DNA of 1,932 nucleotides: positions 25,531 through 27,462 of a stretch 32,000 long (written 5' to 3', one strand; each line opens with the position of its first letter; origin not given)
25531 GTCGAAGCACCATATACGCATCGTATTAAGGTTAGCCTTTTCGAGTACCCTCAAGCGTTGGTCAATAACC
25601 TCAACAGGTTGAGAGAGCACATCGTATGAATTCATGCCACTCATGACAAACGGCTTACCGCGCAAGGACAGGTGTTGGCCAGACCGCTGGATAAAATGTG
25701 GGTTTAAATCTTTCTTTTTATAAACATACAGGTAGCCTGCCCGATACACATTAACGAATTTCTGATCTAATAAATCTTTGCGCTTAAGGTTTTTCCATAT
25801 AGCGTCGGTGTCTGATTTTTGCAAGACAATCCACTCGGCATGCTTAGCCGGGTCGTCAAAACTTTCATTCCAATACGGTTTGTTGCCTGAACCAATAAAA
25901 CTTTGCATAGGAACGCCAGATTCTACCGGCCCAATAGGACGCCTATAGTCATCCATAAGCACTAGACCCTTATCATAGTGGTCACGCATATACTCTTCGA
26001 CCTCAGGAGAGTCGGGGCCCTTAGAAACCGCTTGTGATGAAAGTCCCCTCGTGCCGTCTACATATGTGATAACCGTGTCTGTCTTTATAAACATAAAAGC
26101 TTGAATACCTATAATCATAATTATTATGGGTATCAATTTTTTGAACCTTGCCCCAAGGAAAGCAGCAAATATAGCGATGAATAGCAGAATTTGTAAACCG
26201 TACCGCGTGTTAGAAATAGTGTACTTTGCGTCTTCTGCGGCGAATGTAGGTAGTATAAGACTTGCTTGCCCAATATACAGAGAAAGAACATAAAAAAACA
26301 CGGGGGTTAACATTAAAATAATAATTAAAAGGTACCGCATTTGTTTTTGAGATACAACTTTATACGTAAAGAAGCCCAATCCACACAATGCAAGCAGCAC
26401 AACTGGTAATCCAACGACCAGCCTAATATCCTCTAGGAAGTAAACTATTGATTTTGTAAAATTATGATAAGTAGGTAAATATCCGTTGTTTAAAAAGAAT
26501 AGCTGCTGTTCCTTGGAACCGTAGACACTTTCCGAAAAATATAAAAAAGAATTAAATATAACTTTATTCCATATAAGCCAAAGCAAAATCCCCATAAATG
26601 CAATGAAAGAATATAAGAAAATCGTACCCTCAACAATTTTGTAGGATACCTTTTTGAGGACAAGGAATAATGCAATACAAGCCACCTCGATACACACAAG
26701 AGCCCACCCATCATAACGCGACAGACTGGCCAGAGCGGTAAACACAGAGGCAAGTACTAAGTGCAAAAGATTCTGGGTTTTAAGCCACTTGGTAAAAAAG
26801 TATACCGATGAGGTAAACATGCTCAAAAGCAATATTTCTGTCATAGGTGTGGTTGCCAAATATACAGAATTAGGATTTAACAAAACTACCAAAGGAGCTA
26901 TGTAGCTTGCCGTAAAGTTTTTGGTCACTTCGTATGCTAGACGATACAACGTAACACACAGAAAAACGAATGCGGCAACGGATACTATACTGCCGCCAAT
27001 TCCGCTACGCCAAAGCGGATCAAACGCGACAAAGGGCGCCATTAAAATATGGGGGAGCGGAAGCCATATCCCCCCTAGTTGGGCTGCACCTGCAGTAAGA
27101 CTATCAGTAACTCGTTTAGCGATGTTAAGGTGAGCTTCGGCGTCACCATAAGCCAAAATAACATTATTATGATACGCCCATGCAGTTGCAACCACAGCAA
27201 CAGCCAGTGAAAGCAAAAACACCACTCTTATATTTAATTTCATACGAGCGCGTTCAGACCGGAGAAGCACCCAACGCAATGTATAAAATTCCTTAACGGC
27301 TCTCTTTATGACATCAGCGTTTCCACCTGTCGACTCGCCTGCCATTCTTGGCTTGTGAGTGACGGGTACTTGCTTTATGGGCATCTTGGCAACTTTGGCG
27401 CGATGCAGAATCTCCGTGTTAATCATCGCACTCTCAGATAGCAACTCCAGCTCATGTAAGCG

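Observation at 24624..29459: Low-GC, two-gene surface-glycan island inserted among housekeeping genes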

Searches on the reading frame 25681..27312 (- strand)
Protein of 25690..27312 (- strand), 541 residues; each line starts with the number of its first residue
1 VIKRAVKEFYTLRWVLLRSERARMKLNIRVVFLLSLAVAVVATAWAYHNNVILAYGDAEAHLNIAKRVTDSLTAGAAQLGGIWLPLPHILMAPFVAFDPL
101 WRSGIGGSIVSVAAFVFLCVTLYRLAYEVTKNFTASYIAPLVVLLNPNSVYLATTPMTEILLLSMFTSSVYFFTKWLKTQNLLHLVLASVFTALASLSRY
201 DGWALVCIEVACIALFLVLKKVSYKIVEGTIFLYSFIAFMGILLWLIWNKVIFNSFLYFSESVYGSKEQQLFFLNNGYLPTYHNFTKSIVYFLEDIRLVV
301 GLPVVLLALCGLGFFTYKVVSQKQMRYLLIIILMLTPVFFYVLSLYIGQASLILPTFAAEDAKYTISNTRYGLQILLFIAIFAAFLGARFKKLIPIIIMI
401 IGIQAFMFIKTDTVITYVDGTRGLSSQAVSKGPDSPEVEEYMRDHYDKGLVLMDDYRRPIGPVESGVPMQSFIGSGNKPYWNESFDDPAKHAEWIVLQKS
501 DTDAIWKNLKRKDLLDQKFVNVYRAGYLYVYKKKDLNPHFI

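Call 8: search_protein_families(library=pfam, proteins=[window:25681-27240:-], max_evalue=10)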
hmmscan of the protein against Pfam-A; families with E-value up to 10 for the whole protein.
window:25681-27240:- (520 aa): 1 family
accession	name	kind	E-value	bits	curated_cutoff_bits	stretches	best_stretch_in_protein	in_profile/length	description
PF13231.12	PMT_2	-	0.00028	21.6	26.1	1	84-224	25-160/160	Dolichyl-phosphate-mannose-protein mannosyltransferase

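Call 60: predict_structure(alignment_id=A2)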
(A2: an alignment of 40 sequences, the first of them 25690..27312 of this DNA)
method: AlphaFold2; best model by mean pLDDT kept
length: 541 residues; sequences in the alignment: 40
mean_pLDDT: 92.3   pTM: 0.91
mean pLDDT of the five models: 92.3, 91.0, 90.2, 90.2, 89.9
residues with pLDDT >= 90: 421; 70-90: 104; 50-70: 13; < 50: 3
segments of 3 or more residues with pLDDT < 50: 539-541
pLDDT, mean of each block of 10 residues (from residue 1): 79 78 94 98 98 93 92 83 89 95 96 99 98 97 98 97 98 97 98 96 97 96 96 97 92 84 69 84 95 97 98 98 96 97 92 90 91 97 98 97 97 95 90 90 95 78 91 86 92 93 87 93 94 74 36
secondary structure, 60 per line:
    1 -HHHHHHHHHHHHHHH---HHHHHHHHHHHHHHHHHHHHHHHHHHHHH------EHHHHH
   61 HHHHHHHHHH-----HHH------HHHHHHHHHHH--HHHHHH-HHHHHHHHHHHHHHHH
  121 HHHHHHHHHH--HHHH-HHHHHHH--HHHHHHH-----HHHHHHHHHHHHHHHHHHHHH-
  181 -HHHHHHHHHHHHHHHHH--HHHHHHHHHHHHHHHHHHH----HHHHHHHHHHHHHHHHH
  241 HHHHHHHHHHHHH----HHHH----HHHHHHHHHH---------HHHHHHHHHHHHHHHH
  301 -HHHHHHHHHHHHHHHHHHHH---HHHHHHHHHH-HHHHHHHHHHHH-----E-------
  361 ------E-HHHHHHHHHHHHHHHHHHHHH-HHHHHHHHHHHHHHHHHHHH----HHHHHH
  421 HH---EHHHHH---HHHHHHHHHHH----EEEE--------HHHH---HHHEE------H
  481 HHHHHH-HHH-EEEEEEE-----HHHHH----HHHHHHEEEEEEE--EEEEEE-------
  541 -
elements in order: H2-16 H20-48 H56-70 H85-95 H98-103 H105-130 H133-136 H138-144 H147-153 H159-179 H182-198 H201-219 H224-253 H258-261 H266-275 H285-300 H302-321 H325-334 H336-347 H369-389 H391-410 H415-422 H427-431 H435-445 E450-453 H462-465 H480-486 E492-498 H504-508 H513-518 E519-525 E528-533

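Call 62: fold_search(model_id=the predicted structure, library=pdb)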
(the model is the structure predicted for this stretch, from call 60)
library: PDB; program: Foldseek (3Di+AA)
matches with E <= 10: 353; with E <= 0.001: 22
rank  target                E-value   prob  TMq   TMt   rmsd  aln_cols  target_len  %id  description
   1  9s6t_A                1.3e-07  1.00  0.52  0.57   7.8       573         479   12  Ternary cryo-EM structure of chicken ALG12 with Dol25-PP-GlcNAc2Man7, Dol25-P-Man, and Fab (released 2026-03-18)
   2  8agc_A                6.8e-07  1.00  0.51  0.41  13.2       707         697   11  Structure of yeast oligosaccharylransferase complex with lipid-linked oligosaccharide and non-acceptor peptide bound (released 2022-12-07)
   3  7zlh_A                8.5e-07  1.00  0.47  0.41  11.6       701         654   12  Cryo-EM structure of C-mannosyltransferase CeDPY19, in apo state, bound to CMT2-Fab and anti-Fab nanobody (released 2023-01-11)
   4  6ftg_5                8.9e-07  1.00  0.49  0.42  14.9       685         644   12  Subtomogram average of OST-containing ribosome-translocon complexes from canine rough microsomal membranes (released 2018-03-21)
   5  7zli_A                1.2e-06  1.00  0.43  0.38  11.7       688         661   11  Cryo-EM structure of C-mannosyltransferase CeDPY19, in complex with Dol25-P-Man and bound to CMT2-Fab and anti-Fab nan (released 2023-01-11)
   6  6s7o_A                1.3e-06  1.00  0.51  0.43  14.2       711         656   11  Cryo-EM structure of human oligosaccharyltransferase complex OST-A (released 2019-12-18)
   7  7oci_F                1.3e-06  1.00  0.54  0.47  11.2       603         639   12  Cryo-EM structure of yeast Ost6p containing oligosaccharyltransferase complex (released 2022-02-16)
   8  8b6l_I                1.7e-06  1.00  0.50  0.41  13.6       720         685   11  Subtomogram average of the human Sec61-TRAP-OSTA-translocon (released 2022-12-07)
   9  8age_A                1.8e-06  1.00  0.53  0.46  12.3       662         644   12  Structure of yeast oligosaccharylransferase complex with acceptor peptide bound (released 2022-12-07)
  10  5f15                  2.0e-06  1.00  0.56  0.56   7.4       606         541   11  Crystal Structure of ArnT from Cupriavidus metallidurans bound to Undecaprenyl phosphate (released 2016-02-17)
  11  3wak                  3.9e-06  1.00  0.48  0.33  15.6       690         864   11  Crystal structure of the Archaeoglobus fulgidus oligosaccharyltransferase (O29867_ARCFU) in the apo form (released 2013-10-30)
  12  6ezn_F                6.2e-06  1.00  0.51  0.44  13.9       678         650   11  Cryo-EM structure of the yeast oligosaccharyltransferase (OST) complex (released 2018-01-17)
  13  8agb_A                7.4e-06  1.00  0.51  0.44  11.4       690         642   12  Structure of yeast oligosaccharylransferase complex with lipid-linked oligosaccharide bound (released 2022-12-07)
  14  5ogl_A                8.1e-06  1.00  0.51  0.40   9.0       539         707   14  Structure of bacterial oligosaccharyltransferase PglB in complex with an acceptor peptide and an lipid-linked oligosac (released 2017-10-25)
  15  5ezm                  1.1e-05  1.00  0.49  0.49  10.2       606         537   12  Crystal Structure of ArnT from Cupriavidus metallidurans in the apo state (released 2016-02-17)
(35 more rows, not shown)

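Call 70: search_protein_representatives(protein=window:25690-27312:-)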
Query: 541 residues. Proteins with E-value up to 0.001 (for the whole library): 2167; up to 1e-10: 1458; up to 1e-30: 638. The best 150 are listed.
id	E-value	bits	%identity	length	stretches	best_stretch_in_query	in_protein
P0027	2.1e-180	617.7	53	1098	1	1-536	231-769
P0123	1.2e-135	470.0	42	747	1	18-532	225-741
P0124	4.1e-126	438.5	42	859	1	24-537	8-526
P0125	3.1e-113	396.0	61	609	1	257-541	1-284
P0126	3.2e-107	376.1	38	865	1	19-534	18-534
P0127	2.6e-104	366.5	40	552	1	30-532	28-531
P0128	3.5e-101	356.2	51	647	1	228-541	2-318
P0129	1.0e-100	354.7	37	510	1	27-533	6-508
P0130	2.0e-100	353.8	38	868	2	28-541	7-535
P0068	6.5e-100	352.0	38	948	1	25-535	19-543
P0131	2.2e-97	343.7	36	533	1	29-533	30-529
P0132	7.7e-97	341.9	38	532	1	27-516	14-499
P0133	6.1e-94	332.3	38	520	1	30-538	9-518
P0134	4.9e-92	326.0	37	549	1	25-532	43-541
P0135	1.5e-91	324.4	35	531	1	26-534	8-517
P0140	3.4e-83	296.9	35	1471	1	31-525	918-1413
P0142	1.4e-79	285.0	33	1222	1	35-515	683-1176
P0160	1.3e-73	265.2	32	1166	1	31-520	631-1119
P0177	2.0e-70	254.8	30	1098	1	25-520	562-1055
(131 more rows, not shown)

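Call 71: search_protein_families(library=pfam, proteins=[P0123, P0124, P0126, P0127, P0129, P0131, P0140, P0142, P0160, P0177], max_evalue=0.001)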
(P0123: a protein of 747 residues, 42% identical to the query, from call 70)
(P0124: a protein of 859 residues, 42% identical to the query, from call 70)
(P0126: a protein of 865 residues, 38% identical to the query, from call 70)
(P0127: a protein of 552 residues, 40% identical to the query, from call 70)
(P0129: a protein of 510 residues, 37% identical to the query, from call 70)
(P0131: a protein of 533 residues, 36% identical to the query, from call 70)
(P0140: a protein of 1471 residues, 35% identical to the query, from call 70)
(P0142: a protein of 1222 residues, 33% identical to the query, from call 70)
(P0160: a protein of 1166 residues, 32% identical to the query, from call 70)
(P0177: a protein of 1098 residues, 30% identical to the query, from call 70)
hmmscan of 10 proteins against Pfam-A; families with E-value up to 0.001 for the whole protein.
P0123 (747 aa): 0 families

P0124 (859 aa): 0 families

P0126 (865 aa): 2 families
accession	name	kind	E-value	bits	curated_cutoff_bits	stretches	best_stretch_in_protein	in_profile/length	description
PF00150.24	Cellulase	-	7.5e-09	35.9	23.5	1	577-795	27-234/272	Cellulase (glycosyl hydrolase family 5)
PF13231.12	PMT_2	-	0.00084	20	26.1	1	109-244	27-157/160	Dolichyl-phosphate-mannose-protein mannosyltransferase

P0127 (552 aa): 0 families

P0129 (510 aa): 2 families
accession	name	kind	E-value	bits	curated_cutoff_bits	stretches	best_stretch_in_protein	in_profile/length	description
PF13231.12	PMT_2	-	2.7e-07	31.4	26.1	1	86-227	24-160/160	Dolichyl-phosphate-mannose-protein mannosyltransferase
PF02366.24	PMT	-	8.5e-05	22.7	22.7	1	99-225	98-231/245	Dolichyl-phosphate-mannose-protein mannosyltransferase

P0131 (533 aa): 1 family
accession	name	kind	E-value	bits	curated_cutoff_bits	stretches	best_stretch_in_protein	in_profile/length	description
PF13231.12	PMT_2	-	1.3e-06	29.2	26.1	1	108-249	24-160/160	Dolichyl-phosphate-mannose-protein mannosyltransferase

P0140 (1471 aa): 6 families
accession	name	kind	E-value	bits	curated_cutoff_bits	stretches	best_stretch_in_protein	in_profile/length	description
PF00535.33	Glycos_transf_2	-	1.3e-35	123.3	23.3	2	35-197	1-166/168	Glycosyl transferase family 2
PF13641.12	Glyco_tranf_2_3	-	1.2e-32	114.2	27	2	424-652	1-230/230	Glycosyltransferase like family 2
PF13632.12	Glyco_trans_2_3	-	3.8e-24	86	27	1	510-706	1-188/198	Glycosyl transferase family group 2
PF13231.12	PMT_2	-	2.2e-08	34.9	26.1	1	992-1113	22-140/160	Dolichyl-phosphate-mannose-protein mannosyltransferase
PF13506.12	Glyco_transf_21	-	7.6e-07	29.2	21.7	0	103-176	17-91/174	Glycosyl transferase family 21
PF10111.15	Glyco_tranf_2_2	-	0.00024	21.1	27.3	0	35-138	1-103/276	Glycosyltransferase like family 2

P0142 (1222 aa): 4 families
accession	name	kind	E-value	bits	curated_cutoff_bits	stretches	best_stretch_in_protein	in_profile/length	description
PF13641.12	Glyco_tranf_2_3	-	5.9e-22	79.3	27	1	184-412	1-230/230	Glycosyltransferase like family 2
PF13632.12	Glyco_trans_2_3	-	5.4e-21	75.7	27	1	270-466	1-194/198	Glycosyl transferase family group 2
PF00535.33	Glycos_transf_2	-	3.1e-06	27.7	23.3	1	189-320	3-131/168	Glycosyl transferase family 2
PF13231.12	PMT_2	-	8e-05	23.3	26.1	1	753-888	22-152/160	Dolichyl-phosphate-mannose-protein mannosyltransferase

P0160 (1166 aa): 4 families
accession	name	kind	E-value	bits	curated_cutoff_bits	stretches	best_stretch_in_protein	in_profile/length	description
PF13632.12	Glyco_trans_2_3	-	1.6e-26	93.8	27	1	260-454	1-195/198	Glycosyl transferase family group 2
PF13641.12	Glyco_tranf_2_3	-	8.4e-23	82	27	1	174-402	1-230/230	Glycosyltransferase like family 2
PF00535.33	Glycos_transf_2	-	7e-10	39.5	23.3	1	178-316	2-132/168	Glycosyl transferase family 2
PF13231.12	PMT_2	-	4.1e-05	24.3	26.1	1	705-837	22-154/160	Dolichyl-phosphate-mannose-protein mannosyltransferase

P0177 (1098 aa): 4 families
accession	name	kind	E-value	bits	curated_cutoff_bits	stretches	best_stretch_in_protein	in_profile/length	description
PF13632.12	Glyco_trans_2_3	-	4.5e-21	76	27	1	215-429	1-169/198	Glycosyl transferase family group 2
PF13641.12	Glyco_tranf_2_3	-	3.6e-20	73.4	27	1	129-357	1-230/230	Glycosyltransferase like family 2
PF13231.12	PMT_2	-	1.8e-07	31.9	26.1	1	641-785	21-160/160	Dolichyl-phosphate-mannose-protein mannosyltransferase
PF00535.33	Glycos_transf_2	-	2.6e-06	27.9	23.3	1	133-265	2-131/168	Glycosyl transferase family 2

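Call 80: find_encoding_contigs(protein=P0140, flank=6000, max_places=1)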
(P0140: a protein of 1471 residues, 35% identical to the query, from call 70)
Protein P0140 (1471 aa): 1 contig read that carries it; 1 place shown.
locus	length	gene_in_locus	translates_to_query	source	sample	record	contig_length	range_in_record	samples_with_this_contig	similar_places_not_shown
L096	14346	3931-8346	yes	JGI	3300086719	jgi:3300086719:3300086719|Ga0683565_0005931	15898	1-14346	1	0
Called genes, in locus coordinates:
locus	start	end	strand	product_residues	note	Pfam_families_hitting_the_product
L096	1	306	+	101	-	?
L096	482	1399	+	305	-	PF01144:CoA_trans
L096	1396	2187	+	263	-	PF01144:CoA_trans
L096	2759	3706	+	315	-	PF27479:YjdH (weak)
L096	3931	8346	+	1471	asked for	PF00535:Glycos_transf_2, PF13641:Glyco_tranf_2_3, PF13632:Glyco_trans_2_3, PF13231:PMT_2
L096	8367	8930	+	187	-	PF04138:GtrA_DPMS_TM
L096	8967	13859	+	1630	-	PF07081:DUF1349 (faint), PF13360:PQQ_2, PF13570:Beta-prop_ACSF4, PF13360:PQQ_2, PF13570:Beta-prop_ACSF4 (weak), PF17851:GH43_C2 (faint)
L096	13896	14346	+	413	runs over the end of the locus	-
